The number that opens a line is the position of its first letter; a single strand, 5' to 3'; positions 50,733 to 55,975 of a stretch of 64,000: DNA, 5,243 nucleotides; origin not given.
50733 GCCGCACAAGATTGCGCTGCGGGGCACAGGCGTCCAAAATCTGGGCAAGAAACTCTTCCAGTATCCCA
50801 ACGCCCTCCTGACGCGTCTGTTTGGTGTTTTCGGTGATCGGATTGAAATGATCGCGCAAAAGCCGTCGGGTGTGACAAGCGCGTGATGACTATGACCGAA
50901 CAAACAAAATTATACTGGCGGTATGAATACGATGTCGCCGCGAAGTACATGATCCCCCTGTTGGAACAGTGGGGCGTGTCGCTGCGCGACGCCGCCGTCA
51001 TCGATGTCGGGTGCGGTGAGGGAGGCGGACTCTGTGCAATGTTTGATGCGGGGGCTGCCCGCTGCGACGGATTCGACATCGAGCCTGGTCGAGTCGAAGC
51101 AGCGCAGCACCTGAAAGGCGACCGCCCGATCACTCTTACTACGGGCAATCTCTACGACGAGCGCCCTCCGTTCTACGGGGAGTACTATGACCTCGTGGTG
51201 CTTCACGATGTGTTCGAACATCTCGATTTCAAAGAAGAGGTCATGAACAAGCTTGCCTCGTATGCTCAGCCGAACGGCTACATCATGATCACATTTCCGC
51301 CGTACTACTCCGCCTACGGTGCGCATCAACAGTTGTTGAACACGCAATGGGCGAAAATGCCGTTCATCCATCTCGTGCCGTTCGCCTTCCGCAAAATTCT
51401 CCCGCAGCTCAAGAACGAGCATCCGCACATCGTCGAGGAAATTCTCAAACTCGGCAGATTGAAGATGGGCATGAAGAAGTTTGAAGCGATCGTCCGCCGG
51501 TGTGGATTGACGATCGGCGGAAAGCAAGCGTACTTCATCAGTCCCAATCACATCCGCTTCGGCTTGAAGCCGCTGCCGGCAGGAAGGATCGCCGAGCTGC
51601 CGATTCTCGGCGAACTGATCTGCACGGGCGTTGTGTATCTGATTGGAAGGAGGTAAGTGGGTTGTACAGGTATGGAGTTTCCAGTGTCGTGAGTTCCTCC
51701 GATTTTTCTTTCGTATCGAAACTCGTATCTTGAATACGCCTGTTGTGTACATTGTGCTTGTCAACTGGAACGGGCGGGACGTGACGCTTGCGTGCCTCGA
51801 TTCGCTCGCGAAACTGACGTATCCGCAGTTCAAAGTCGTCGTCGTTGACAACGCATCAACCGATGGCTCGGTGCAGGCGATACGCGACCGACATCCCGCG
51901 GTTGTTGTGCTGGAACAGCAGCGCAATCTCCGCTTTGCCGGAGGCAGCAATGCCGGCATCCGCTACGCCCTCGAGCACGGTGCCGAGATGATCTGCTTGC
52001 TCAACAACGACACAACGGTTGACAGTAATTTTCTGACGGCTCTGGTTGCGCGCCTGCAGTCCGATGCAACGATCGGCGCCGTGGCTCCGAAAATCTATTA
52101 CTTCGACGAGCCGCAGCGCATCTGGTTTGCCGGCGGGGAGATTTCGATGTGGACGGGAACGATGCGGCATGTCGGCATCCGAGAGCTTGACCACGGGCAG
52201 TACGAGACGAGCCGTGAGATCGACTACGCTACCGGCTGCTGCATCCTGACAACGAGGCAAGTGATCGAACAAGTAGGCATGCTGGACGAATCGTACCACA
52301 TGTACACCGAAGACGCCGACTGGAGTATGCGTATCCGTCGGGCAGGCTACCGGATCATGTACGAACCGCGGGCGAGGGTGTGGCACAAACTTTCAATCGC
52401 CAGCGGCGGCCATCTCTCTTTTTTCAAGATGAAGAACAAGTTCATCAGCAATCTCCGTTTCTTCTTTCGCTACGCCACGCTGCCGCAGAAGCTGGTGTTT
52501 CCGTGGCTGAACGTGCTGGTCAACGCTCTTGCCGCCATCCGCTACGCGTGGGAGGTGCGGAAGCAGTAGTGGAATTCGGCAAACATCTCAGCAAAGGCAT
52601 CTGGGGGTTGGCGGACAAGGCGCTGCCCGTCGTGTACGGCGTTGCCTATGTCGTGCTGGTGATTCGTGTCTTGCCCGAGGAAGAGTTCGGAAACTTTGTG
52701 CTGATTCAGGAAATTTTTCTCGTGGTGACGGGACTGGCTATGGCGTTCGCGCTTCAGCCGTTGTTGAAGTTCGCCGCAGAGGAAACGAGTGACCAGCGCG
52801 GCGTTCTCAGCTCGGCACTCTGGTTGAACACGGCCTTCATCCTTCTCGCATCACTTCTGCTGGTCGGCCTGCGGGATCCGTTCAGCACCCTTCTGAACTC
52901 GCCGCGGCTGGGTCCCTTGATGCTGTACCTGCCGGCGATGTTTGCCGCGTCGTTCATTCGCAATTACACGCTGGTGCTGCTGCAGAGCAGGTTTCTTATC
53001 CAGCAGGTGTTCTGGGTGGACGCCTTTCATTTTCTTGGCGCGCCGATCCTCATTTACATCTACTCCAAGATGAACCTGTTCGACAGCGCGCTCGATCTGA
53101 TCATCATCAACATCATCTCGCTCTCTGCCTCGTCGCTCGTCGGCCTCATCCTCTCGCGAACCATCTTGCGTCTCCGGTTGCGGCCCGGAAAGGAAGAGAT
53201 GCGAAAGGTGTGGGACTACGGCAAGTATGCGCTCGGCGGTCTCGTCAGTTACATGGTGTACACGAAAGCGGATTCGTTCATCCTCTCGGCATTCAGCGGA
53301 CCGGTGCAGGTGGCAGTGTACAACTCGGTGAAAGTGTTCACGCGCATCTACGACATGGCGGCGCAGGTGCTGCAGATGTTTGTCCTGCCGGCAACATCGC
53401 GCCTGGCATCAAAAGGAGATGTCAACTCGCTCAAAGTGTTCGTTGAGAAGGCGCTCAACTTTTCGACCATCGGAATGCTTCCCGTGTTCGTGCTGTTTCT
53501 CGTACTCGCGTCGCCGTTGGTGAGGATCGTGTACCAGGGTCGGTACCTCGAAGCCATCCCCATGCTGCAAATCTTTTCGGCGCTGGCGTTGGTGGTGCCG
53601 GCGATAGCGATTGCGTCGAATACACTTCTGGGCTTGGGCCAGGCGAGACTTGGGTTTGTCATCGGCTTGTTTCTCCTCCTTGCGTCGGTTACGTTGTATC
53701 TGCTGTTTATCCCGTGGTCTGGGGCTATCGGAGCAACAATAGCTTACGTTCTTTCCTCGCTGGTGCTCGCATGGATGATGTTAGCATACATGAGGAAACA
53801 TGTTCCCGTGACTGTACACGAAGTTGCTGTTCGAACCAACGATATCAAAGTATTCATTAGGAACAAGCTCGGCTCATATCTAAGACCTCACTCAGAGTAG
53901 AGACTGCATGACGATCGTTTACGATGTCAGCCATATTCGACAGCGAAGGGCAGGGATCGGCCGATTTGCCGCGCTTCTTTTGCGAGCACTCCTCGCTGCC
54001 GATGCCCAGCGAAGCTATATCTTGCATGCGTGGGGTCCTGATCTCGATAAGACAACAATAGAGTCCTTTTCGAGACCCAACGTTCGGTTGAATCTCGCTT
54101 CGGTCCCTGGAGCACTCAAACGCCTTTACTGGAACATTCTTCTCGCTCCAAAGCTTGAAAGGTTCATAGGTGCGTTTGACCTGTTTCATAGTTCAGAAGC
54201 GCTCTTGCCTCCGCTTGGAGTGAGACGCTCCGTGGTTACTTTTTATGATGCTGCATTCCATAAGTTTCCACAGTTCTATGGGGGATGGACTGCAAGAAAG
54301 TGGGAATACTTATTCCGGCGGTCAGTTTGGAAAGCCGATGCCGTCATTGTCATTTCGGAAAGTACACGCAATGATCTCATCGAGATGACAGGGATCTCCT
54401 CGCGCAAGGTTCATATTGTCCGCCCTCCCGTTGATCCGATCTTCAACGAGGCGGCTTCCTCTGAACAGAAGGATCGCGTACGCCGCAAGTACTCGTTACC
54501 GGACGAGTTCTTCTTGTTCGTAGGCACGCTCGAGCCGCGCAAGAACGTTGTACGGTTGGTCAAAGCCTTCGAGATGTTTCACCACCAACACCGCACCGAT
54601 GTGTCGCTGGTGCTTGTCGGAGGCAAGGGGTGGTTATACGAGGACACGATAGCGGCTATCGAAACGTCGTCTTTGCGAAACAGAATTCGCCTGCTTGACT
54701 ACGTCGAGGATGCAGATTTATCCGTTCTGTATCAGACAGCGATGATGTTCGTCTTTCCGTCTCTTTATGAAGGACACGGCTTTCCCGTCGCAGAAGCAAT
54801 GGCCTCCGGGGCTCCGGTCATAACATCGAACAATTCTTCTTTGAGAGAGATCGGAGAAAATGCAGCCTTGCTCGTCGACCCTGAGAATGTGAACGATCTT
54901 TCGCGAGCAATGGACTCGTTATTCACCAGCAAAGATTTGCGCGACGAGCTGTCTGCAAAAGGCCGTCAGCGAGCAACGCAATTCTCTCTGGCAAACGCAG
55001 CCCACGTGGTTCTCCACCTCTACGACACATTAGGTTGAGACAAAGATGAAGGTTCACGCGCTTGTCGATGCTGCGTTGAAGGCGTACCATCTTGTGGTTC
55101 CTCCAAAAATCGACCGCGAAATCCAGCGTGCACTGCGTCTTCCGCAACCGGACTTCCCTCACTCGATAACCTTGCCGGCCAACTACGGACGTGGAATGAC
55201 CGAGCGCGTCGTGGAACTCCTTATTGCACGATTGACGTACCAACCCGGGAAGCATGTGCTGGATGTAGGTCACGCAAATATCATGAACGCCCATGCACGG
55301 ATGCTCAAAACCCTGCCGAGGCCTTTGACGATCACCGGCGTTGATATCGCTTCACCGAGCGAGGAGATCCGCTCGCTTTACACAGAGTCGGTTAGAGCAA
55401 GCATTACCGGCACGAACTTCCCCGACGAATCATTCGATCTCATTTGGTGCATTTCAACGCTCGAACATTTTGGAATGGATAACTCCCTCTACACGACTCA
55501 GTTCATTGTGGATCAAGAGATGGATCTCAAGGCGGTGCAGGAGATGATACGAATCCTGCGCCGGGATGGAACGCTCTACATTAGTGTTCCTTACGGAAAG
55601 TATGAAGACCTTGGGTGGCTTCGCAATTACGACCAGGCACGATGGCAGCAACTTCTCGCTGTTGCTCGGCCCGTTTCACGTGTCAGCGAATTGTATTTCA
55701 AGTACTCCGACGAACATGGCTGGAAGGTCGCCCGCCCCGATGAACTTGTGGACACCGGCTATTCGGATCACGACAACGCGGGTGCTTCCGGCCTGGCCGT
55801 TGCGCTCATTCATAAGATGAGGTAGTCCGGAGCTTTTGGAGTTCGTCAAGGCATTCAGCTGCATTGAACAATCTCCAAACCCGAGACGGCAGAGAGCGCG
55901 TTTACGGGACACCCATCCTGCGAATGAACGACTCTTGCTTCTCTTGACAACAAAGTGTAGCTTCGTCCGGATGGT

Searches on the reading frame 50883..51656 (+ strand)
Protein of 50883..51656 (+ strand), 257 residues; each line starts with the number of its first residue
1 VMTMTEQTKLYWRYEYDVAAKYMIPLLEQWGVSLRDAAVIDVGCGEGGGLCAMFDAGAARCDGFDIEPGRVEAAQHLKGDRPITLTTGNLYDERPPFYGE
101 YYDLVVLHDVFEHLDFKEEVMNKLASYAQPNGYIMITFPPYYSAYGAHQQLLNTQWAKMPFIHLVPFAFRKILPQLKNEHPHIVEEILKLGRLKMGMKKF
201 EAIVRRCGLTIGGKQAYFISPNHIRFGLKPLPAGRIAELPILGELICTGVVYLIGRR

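Call 3: search_protein_families(library=pfam, proteins=[window:50883-51656:+], max_evalue=0.01)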
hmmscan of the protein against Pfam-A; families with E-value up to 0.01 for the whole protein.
window:50883-51656:+ (257 aa): 6 families
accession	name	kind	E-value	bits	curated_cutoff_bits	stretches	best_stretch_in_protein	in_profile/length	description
PF13489.12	Methyltransf_23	-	4.3e-14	53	27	1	23-156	10-134/164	Methyltransferase domain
PF08241.18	Methyltransf_11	-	1.1e-12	48.9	21.2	1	40-136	1-95/95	Methyltransferase domain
PF08242.18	Methyltransf_12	-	3.4e-11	44.2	30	1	40-134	1-98/98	Methyltransferase domain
PF13847.12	Methyltransf_31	-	3.7e-10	40.1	27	1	37-140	5-113/145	Methyltransferase domain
PF13649.12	Methyltransf_25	-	5.3e-10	40.3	27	1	39-132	1-97/97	Methyltransferase domain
PF07757.19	AdoMet_MTase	-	0.008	16.8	27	0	12-67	38-92/115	Predicted AdoMet-dependent methyltransferase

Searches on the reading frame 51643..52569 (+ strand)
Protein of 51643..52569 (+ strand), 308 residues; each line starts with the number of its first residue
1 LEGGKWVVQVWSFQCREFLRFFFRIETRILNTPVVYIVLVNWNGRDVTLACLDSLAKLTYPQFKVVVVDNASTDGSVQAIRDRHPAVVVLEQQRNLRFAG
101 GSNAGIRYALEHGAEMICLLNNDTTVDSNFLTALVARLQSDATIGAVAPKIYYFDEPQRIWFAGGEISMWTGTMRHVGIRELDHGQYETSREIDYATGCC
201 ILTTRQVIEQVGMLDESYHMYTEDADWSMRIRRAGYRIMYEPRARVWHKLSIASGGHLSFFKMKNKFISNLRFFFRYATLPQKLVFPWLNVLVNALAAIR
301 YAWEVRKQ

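Call 3: search_protein_families(library=pfam, proteins=[window:51643-52569:+], max_evalue=0.01)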
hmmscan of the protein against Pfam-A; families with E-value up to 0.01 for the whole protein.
window:51643-52569:+ (308 aa): 4 families
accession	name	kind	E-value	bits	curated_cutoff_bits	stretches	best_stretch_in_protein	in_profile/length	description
PF00535.33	Glycos_transf_2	-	6.8e-21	75.3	23.3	1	37-211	2-167/168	Glycosyl transferase family 2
PF13641.12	Glyco_tranf_2_3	-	1.2e-18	68.4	27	1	34-249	2-212/230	Glycosyltransferase like family 2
PF13632.12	Glyco_trans_2_3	-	7.4e-09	36.1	27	1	117-249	2-124/198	Glycosyl transferase family group 2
PF13506.12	Glyco_transf_21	-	1.4e-06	28.3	21.7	1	115-249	32-155/174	Glycosyl transferase family 21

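Call 9: search_protein_families(library=ncbifam, proteins=[window:51643-52569:+], max_evalue=0.01)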
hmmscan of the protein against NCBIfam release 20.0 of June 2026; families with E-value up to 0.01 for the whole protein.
window:51643-52569:+ (308 aa): 19 families
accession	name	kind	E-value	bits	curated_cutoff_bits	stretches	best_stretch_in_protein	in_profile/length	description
TIGR01556.1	rhamnosyltran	subfamily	9.9e-23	80.7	200.55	1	52-250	10-202/281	rhamnosyltransferase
TIGR03965.1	mycofact_glyco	equivalog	3.5e-21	75.6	280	1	34-249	75-281/467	mycofactocin biosynthesis glycosyltransferase MftF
TIGR03937.1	PgaC_IcaA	equivalog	8.7e-20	71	422.3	2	30-148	42-160/407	poly-beta-1,6-N-acetyl-D-glucosamine synthase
NF041875.1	EPS_EpsD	equivalog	7.4e-14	51.9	370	1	37-249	3-207/325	exopolysaccharide biosynthesis glycosyltransferase EpsD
NF050113.1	gal_furan_GlfT1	equivalog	1.7e-13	50.6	330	1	37-236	3-194/290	galactofuranosyltransferase GlfT1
NF038299.1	EPS_HpsN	equivalog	4e-13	49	425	1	35-257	3-229/317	hormogonium polysaccharide biosynthesis glycosyltransferase HpsN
NF038302.1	EPS_HpsE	equivalog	9.9e-09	34.6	300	1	37-152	5-125/307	hormogonium polysaccharide biosynthesis glycosyltransferase HpsE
TIGR03469.1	HpnB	hypoth_equivalog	2.8e-08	33.2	379.25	1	31-142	42-164/386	hopene-associated glycosyltransferase HpnB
NF007482.0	PRK10073.1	equivalog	9e-07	28.2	423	1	32-133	5-105/334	glycosyltransferase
TIGR04283.1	glyco_like_mftF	equivalog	1.4e-06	28.1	182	1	41-238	7-175/221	TIGR04283 family arsenosugar biosynthesis glycosyltransferase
TIGR04242.1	nodulat_NodC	equivalog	6.5e-06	25.4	550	1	31-150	46-167/395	chitooligosaccharide synthase NodC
NF041865.1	EpsU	equivalog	9.7e-06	24.8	700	1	52-246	58-243/394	exopolysaccharide biosynthesis GT2 family glycosyltransferase EpsU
NF041394.1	GtaseAglG_Halo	equivalog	1.5e-05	24.5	440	1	47-250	17-217/304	glucosyl-dolichyl phosphate glucuronosyltransferase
TIGR03111.1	glyc2_xrt_Gpos1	hypoth_equivalog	7e-05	21.8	363.95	1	29-148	45-166/439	TIGR03111 family XrtG-associated glycosyltransferase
NF045692.1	OglycostaseCruG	equivalog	7.1e-05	21.9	600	1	35-243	43-250/386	2'-O-glycosyltransferase CruG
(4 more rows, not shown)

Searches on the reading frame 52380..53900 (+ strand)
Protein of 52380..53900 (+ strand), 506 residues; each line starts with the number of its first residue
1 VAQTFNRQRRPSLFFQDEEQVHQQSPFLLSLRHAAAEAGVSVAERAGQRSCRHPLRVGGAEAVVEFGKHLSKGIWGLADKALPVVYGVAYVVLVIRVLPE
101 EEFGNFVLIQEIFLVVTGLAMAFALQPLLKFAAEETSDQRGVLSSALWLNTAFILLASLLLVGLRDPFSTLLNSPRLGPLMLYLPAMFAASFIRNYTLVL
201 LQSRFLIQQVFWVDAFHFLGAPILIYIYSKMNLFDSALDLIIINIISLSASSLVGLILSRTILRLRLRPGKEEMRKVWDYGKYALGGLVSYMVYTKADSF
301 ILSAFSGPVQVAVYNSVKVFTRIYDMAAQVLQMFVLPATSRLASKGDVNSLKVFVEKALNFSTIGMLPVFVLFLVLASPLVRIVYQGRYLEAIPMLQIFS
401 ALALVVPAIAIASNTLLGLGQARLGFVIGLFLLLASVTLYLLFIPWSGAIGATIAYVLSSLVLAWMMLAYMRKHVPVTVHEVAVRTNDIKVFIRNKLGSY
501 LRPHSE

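Call 3: search_protein_families(library=pfam, proteins=[window:52380-53900:+], max_evalue=0.01)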
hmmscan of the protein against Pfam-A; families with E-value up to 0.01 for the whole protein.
window:52380-53900:+ (506 aa): 3 families
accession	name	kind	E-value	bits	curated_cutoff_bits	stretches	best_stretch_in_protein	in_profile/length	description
PF13440.11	Polysacc_synt_3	-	6.2e-16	58.9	23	1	95-394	3-293/293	Polysaccharide biosynthesis protein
PF01943.22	Polysacc_synt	-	4.3e-11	43.2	28.2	1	86-341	16-272/274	Polysaccharide biosynthesis protein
PF03023.19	MurJ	-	0.00012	21.2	27.4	1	152-478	101-406/451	Lipid II flippase MurJ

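Call 9: search_protein_families(library=ncbifam, proteins=[window:52380-53900:+], max_evalue=0.01)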
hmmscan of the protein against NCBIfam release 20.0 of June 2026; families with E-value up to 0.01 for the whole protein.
window:52380-53900:+ (506 aa): 4 families
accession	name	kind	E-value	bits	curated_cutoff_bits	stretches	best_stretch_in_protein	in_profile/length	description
NF007773.0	PRK10459.1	equivalog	9.2e-12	44.7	273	1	74-475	12-406/492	MOP flippase family protein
TIGR02900.1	spore_V_B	equivalog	3.6e-08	32.6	372.3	1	331-483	291-443/488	stage V sporulation protein B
NF047674.1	TeichurnBiosyTuaB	equivalog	2.2e-07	30.3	580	1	85-462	24-394/469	teichuronic acid biosynthesis protein TuaB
TIGR01695.1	murJ_mviN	equivalog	3.3e-07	29.4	235.55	1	112-477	91-432/506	murein biosynthesis integral membrane protein MurJ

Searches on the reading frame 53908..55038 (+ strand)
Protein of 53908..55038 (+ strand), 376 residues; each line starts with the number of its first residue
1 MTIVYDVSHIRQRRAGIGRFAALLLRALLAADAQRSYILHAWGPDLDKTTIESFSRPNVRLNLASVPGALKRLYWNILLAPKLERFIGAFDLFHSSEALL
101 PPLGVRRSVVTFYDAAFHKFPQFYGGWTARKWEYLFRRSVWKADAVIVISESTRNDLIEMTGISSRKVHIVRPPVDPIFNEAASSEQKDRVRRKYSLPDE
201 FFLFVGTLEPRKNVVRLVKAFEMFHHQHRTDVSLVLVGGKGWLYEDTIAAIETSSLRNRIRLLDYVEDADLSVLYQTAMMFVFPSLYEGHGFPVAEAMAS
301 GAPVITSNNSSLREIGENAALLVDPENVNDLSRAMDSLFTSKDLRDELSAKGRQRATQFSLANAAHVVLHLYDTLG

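Call 3: search_protein_families(library=pfam, proteins=[window:53908-55038:+], max_evalue=0.01)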
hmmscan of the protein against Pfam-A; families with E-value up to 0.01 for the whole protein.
window:53908-55038:+ (376 aa): 6 families
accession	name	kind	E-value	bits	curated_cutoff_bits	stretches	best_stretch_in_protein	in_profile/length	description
PF00534.26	Glycos_transf_1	-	4.5e-33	114.6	26.4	1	194-355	8-172/172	Glycosyl transferases group 1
PF13692.12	Glyco_trans_1_4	-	3.4e-26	92.6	27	1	202-339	4-140/142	Glycosyl transferases group 1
PF13439.12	Glyco_transf_4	-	2e-15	57.7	28.5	1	16-177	3-168/170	Glycosyltransferase Family 4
PF20706.3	GT4-conflict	-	4.7e-10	39.4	26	1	148-314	152-318/385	Family 4 Glycosyltransferase in conflict systems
PF13579.12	Glyco_trans_4_4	-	9.1e-09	36.3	29.7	1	16-173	2-157/158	Glycosyl transferase 4-like domain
PF13524.12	Glyco_trans_1_2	-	4.4e-06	27.1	25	1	234-357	17-130/144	Glycosyl transferase-like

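Call 90: search_protein_families(library=ncbifam, proteins=[window:53908-55038:+], max_evalue=1e-8)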
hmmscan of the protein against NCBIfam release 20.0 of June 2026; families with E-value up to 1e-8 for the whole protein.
window:53908-55038:+ (376 aa): 20 families
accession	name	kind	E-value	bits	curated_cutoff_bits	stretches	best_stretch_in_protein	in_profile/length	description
TIGR04047.1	MSMEG_0565_glyc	hypoth_equivalog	6.3e-35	120.9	259.85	1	134-373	130-372/373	MSMEG_0565 family glycosyltransferase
TIGR02149.1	glgA_Coryne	subfamily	4.7e-24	85.2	302.4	1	122-373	126-388/391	glycogen synthase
TIGR03449.1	mycothiol_MshA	equivalog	1.8e-22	79.8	462.5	1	140-373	162-401/406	D-inositol-3-phosphate glycosyltransferase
TIGR03088.1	stp2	hypoth_equivalog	4.1e-22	78.7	409.05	1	143-374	137-372/374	TIGR03088 family PEP-CTERM/XrtA system glycosyltransferase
TIGR04157.1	glyco_rSAM_CFB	subfamily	1.7e-20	73.4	400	1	141-320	168-343/406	TIGR04157 family glycosyltransferase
NF038295.1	EPS_HpsP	equivalog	9.1e-20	71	550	1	181-374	187-386/388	hormogonium polysaccharide biosynthesis glycosyltransferase HpsP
NF041876.1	EPS_EpsE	equivalog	2.6e-19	69.7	400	1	204-366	219-387/389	exopolysaccharide biosynthesis GT4 family glycosyltransferase EpsE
NF047684.1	TeichurnBiosyTuaC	equivalog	1.7e-18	66.7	550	1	133-373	155-387/391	teichuronic acid biosynthesis protein TuaC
NF050063.1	ProtGlycPglJ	equivalog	6.2e-18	65.1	500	1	140-369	142-360/363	N-acetylgalactosamine-N,N'-diacetylbacillosaminyl-diphospho-undecaprenol 4-alpha-N-acetylgalactosaminyltransferase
TIGR03999.1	thiol_BshA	equivalog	4.4e-17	62.1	273.7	1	134-374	136-372/375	N-acetyl-alpha-D-glucosaminyl L-malate synthase BshA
NF038229.1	Glyco4_Geo_Pelo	equivalog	1.1e-14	54.3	400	1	137-374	104-335/338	GPMC system family 4 glycosyltransferase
NF041010.1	glycosy_Agl16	equivalog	1.6e-14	53.5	575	1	135-375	126-351/352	glycosylation protein Agl16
TIGR04063.1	stp3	hypoth_equivalog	4.1e-14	52.3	442.05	1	134-355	149-374/397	TIGR04063 family PEP-CTERM/XrtA system glycosyltransferase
NF050056.1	ProtGlycPglH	equivalog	6.3e-12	45.2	600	1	132-373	127-351/354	GalNAc-alpha-(1->4)-GalNAc-alpha-(1->3)-diNAcBac-PP-undecaprenol alpha-1,4-N-acetyl-D-galactosaminyltransferase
NF053787.1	GlcN_PG_synth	equivalog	6.8e-12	44.9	480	1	108-366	108-350/361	N-acetylglucosaminyl phosphatidylglycerol synthase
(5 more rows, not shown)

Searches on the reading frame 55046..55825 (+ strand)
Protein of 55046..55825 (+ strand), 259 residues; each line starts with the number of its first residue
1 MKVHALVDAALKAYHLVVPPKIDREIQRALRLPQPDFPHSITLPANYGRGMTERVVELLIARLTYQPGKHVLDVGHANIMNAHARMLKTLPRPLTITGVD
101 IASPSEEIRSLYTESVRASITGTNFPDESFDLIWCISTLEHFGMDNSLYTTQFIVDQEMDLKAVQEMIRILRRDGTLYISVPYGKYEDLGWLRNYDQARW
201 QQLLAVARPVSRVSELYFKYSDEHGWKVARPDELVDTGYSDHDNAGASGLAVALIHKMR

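Call 3: search_protein_families(library=pfam, proteins=[window:55046-55825:+], max_evalue=0.01)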
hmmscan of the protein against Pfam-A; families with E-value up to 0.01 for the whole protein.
window:55046-55825:+ (259 aa): 4 families
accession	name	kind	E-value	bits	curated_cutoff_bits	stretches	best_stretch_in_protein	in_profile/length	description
PF08241.18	Methyltransf_11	-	2.2e-09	38.3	21.2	1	91-179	18-95/95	Methyltransferase domain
PF13649.12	Methyltransf_25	-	3.4e-05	24.9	27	1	85-145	13-80/97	Methyltransferase domain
PF13489.12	Methyltransf_23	-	5.8e-05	23.3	27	1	59-195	12-132/164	Methyltransferase domain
PF03269.20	DUF268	-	0.0036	17.6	25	1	128-185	61-114/176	Caenorhabditis protein of unknown function, DUF268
